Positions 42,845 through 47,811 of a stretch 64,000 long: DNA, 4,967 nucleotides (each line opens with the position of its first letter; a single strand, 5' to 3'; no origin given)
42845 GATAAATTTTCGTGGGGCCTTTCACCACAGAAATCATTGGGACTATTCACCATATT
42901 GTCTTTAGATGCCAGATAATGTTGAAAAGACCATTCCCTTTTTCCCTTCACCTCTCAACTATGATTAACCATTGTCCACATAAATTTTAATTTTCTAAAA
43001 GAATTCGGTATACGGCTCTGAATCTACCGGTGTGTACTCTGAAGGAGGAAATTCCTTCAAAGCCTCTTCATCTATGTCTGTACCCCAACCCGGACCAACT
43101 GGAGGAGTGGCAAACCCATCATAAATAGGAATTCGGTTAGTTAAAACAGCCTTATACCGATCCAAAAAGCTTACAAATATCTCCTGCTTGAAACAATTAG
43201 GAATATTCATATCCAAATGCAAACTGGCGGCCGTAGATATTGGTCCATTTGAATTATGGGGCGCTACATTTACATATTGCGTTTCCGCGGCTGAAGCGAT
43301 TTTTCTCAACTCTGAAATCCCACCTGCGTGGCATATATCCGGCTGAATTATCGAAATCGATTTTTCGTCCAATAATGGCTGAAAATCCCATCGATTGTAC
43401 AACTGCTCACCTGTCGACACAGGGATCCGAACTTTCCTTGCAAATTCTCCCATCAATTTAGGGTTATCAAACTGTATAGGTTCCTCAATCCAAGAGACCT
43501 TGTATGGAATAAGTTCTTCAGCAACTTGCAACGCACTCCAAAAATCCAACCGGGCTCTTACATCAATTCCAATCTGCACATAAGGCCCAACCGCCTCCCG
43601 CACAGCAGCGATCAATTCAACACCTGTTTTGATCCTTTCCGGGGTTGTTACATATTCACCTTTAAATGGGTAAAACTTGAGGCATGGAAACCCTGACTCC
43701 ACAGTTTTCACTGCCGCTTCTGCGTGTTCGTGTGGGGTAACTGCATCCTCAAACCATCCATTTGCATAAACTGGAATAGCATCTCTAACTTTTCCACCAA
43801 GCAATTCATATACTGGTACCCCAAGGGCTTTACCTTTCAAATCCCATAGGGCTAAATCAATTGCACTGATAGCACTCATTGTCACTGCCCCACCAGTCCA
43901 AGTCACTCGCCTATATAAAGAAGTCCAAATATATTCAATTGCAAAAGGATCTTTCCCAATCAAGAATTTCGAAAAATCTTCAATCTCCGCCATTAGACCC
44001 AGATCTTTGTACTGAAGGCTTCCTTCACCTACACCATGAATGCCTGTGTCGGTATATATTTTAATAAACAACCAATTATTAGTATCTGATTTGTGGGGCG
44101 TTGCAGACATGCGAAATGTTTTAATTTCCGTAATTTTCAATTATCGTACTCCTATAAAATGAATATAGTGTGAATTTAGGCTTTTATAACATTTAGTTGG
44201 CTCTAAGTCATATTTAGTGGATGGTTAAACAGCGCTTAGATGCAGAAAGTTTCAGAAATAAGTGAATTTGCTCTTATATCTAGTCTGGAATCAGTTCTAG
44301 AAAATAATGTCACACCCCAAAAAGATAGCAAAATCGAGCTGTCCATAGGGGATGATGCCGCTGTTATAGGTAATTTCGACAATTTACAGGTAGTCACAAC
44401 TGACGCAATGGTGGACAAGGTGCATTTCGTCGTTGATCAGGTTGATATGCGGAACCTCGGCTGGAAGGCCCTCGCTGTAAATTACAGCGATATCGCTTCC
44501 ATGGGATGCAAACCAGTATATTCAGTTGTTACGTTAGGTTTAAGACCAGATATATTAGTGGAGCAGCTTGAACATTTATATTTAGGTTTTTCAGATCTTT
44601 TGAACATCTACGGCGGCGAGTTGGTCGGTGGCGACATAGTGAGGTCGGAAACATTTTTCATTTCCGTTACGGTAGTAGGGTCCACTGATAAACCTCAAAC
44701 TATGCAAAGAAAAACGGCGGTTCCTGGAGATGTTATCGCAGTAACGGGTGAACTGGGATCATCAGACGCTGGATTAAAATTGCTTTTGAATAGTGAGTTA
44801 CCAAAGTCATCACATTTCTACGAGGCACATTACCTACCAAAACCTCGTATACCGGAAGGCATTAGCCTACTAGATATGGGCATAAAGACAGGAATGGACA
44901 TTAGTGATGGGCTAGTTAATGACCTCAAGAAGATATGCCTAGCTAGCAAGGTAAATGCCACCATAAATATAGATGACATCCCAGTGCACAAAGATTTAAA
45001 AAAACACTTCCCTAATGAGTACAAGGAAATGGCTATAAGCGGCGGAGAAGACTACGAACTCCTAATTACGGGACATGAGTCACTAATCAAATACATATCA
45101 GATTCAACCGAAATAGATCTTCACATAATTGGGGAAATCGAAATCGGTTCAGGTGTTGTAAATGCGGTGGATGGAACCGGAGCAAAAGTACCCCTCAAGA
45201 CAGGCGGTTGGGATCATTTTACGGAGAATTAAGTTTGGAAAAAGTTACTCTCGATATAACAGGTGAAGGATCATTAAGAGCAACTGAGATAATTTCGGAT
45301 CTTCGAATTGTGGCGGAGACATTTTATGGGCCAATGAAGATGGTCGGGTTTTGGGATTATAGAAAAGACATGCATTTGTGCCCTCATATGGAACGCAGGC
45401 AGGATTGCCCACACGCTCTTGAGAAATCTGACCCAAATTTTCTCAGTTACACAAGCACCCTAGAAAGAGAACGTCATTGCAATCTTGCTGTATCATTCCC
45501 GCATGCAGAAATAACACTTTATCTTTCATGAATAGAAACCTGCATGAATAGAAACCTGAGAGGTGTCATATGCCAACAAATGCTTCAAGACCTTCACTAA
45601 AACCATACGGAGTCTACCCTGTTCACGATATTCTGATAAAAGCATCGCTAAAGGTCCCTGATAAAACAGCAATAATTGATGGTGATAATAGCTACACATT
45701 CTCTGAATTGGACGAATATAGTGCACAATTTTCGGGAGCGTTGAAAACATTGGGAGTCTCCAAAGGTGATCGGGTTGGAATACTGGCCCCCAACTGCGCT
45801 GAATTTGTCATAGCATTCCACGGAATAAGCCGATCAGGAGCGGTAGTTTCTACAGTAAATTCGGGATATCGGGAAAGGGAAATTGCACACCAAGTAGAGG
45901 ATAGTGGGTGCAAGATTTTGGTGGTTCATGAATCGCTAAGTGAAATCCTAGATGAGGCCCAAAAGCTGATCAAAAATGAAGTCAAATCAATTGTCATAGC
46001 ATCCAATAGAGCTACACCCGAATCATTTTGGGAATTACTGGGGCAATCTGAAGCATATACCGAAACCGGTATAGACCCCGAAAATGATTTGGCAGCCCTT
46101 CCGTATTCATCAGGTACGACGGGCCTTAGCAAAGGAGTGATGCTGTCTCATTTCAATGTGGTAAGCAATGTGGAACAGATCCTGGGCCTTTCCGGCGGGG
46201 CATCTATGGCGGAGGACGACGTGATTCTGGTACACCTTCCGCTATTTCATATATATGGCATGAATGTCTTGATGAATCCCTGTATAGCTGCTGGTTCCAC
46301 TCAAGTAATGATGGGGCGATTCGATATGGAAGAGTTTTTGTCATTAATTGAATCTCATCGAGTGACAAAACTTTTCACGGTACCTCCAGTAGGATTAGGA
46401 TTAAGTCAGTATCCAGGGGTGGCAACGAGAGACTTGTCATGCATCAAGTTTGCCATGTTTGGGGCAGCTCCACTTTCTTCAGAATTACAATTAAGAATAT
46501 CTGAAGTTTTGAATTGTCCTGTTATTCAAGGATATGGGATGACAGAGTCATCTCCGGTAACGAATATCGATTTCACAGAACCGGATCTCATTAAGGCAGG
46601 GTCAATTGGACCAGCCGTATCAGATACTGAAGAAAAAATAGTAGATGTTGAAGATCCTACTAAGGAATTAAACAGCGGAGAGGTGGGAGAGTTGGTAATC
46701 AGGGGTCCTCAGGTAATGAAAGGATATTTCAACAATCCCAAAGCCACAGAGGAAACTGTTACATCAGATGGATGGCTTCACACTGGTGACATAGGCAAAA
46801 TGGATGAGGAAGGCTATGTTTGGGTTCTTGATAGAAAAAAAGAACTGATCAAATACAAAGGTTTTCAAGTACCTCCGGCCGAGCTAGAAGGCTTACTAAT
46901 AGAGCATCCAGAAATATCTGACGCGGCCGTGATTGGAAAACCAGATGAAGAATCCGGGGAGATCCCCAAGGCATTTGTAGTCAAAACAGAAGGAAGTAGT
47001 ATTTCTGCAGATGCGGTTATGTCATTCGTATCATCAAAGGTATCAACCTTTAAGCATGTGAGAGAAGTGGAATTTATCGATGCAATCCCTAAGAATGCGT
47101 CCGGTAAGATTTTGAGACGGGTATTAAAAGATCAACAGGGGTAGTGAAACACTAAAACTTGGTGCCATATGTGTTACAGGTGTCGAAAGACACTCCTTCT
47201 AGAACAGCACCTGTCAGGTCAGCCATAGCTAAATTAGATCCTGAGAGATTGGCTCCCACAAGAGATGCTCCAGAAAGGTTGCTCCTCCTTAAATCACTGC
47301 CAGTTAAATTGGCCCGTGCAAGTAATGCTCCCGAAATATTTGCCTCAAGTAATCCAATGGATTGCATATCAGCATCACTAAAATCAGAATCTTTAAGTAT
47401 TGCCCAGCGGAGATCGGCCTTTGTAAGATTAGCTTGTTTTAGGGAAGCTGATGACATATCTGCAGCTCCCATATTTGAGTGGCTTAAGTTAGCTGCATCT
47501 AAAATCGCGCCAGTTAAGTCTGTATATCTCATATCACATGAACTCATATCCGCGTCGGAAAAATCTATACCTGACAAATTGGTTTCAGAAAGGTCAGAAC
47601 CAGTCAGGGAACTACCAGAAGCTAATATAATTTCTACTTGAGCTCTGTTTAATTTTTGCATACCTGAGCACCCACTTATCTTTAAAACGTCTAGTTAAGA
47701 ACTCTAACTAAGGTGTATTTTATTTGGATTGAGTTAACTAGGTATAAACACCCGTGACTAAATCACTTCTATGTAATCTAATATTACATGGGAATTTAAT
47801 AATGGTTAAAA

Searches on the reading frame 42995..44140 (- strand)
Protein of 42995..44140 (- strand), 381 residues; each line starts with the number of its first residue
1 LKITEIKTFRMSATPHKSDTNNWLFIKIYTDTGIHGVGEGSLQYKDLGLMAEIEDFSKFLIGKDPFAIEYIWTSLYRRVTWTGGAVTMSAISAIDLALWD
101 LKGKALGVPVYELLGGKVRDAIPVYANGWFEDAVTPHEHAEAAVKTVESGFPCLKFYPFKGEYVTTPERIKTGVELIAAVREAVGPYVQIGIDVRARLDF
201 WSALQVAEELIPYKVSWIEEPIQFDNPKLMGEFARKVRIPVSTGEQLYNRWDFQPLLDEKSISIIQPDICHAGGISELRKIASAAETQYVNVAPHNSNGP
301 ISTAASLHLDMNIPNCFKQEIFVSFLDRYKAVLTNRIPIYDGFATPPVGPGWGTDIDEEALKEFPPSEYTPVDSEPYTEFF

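Call 10: search_protein_families(library=pfam, proteins=[window:42995-44140:-], max_evalue=0.01)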
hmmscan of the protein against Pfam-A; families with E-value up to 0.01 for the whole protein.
window:42995-44140:- (381 aa): 2 families
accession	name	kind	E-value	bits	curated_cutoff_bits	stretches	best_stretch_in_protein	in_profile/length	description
PF13378.12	MR_MLE_C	-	2.5e-58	197.8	29.4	1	140-360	3-219/219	Enolase C-terminal domain-like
PF02746.21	MR_MLE_N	-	2.3e-22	79.8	22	1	17-115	22-117/117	Mandelate racemase / muconate lactonizing enzyme, N-terminal domain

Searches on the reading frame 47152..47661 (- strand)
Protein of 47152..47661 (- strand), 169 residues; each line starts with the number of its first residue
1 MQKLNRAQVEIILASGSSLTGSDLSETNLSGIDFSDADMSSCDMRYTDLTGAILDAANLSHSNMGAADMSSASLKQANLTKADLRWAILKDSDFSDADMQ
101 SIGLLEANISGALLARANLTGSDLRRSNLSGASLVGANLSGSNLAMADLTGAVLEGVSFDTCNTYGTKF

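Call 10: search_protein_families(library=pfam, proteins=[window:47152-47661:-], max_evalue=0.01)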
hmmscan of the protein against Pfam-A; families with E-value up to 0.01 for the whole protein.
window:47152-47661:- (169 aa): 4 families
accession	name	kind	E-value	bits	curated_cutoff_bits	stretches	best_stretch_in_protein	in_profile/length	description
PF00805.28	Pentapeptide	-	7.5e-42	140.9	20.2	5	17-54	1-38/40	Pentapeptide repeats (8 copies)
PF13599.13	Pentapeptide_4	-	2.6e-17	63.1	38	3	48-112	12-76/78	Pentapeptide repeat region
PF13576.12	Pentapeptide_3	-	3.1e-15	56.5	27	2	15-55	2-45/48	Pentapeptide repeats (9 copies)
PF25296.1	Decapeptide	-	4e-05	23.8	45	0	49-102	12-65/74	Decapeptide repeat region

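Call 56: search_protein_families(library=padloc, proteins=[window:47152-47661:-], max_evalue=0.001)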
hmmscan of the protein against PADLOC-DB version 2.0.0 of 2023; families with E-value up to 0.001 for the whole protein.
window:47152-47661:- (169 aa): 0 families
